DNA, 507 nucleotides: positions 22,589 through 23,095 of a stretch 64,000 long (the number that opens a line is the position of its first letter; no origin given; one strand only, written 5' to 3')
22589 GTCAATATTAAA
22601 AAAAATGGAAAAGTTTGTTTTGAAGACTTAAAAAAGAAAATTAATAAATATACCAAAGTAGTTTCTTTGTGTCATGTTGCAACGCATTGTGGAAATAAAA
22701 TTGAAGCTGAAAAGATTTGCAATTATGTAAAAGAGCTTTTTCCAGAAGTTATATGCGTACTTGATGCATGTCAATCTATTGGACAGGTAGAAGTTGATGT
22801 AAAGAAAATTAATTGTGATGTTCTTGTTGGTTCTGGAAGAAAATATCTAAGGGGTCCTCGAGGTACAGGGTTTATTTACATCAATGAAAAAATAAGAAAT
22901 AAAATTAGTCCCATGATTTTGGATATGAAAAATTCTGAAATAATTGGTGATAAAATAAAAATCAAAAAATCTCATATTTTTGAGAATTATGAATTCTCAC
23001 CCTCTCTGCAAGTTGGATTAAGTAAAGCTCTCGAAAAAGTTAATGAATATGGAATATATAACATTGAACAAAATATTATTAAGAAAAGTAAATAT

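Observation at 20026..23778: Compact egtB-egtD-egtE ergothioneine operon without egtA/egtC, plus a co-transcribed small membrane protein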

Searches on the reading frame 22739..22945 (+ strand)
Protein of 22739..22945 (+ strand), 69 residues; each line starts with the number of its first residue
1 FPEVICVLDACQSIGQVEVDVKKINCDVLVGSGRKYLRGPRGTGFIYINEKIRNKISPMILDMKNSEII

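Call 30: search_solved_structures(query=window:22739-22945:+, show_alignments=5, max_evalue=1)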
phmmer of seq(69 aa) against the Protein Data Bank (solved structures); distinct sequences matched with E-value up to 1: 98 (the best 60 are shown).
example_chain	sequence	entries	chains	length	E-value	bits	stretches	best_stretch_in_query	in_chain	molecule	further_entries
5b7s_A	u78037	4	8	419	1.6e-08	38.1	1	5-61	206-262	Cysteine desulfurase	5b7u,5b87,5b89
4q76_A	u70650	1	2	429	2.9e-07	34.1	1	7-59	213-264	Cysteine desulfurase 2, chloroplastic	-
4q75_A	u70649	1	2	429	2.9e-07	34.1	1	7-59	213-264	Cysteine desulfurase 2, chloroplastic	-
4r5f_A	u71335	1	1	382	5.8e-07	33.1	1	8-61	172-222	Cysteine desulfurase IscS 2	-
1t3i_A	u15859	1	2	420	1.5e-06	31.8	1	7-59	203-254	Probable cysteine desulfurase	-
4eb5_A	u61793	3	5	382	2.4e-06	31.2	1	8-61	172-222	Probable cysteine desulfurase 2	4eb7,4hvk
8tvt_A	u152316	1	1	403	1.3e-05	28.8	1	8-57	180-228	Cysteine desulfurase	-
5kz5_1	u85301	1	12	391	1.3e-05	28.8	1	8-57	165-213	Cysteine desulfurase, mitochondrial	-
6nzu_A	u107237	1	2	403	1.3e-05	28.8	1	8-57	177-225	Cysteine desulfurase, mitochondrial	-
8pk8_A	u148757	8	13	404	1.3e-05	28.8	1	8-57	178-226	Cysteine desulfurase | Isoform Mitochondrial of Cysteine desulfurase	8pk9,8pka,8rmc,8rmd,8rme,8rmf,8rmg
5wkp_A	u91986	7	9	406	1.4e-05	28.8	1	8-57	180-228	Cysteine desulfurase, mitochondrial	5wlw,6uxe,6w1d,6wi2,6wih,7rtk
5usr_A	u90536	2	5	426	1.5e-05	28.7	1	8-56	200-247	Cysteine desulfurase, mitochondrial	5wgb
1p3w_B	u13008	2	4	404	2e-05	28.3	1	5-57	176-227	Cysteine desulfurase | Cysteine desulfurase IscS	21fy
8ztp_A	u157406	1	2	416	2.1e-05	28.2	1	2-61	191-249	cysteine desulfurase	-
3lvj_A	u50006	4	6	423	2.2e-05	28.1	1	5-57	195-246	Cysteine desulfurase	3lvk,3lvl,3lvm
5uts_G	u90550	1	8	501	0.0076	20.1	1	3-51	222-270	C-S Lyase Egt2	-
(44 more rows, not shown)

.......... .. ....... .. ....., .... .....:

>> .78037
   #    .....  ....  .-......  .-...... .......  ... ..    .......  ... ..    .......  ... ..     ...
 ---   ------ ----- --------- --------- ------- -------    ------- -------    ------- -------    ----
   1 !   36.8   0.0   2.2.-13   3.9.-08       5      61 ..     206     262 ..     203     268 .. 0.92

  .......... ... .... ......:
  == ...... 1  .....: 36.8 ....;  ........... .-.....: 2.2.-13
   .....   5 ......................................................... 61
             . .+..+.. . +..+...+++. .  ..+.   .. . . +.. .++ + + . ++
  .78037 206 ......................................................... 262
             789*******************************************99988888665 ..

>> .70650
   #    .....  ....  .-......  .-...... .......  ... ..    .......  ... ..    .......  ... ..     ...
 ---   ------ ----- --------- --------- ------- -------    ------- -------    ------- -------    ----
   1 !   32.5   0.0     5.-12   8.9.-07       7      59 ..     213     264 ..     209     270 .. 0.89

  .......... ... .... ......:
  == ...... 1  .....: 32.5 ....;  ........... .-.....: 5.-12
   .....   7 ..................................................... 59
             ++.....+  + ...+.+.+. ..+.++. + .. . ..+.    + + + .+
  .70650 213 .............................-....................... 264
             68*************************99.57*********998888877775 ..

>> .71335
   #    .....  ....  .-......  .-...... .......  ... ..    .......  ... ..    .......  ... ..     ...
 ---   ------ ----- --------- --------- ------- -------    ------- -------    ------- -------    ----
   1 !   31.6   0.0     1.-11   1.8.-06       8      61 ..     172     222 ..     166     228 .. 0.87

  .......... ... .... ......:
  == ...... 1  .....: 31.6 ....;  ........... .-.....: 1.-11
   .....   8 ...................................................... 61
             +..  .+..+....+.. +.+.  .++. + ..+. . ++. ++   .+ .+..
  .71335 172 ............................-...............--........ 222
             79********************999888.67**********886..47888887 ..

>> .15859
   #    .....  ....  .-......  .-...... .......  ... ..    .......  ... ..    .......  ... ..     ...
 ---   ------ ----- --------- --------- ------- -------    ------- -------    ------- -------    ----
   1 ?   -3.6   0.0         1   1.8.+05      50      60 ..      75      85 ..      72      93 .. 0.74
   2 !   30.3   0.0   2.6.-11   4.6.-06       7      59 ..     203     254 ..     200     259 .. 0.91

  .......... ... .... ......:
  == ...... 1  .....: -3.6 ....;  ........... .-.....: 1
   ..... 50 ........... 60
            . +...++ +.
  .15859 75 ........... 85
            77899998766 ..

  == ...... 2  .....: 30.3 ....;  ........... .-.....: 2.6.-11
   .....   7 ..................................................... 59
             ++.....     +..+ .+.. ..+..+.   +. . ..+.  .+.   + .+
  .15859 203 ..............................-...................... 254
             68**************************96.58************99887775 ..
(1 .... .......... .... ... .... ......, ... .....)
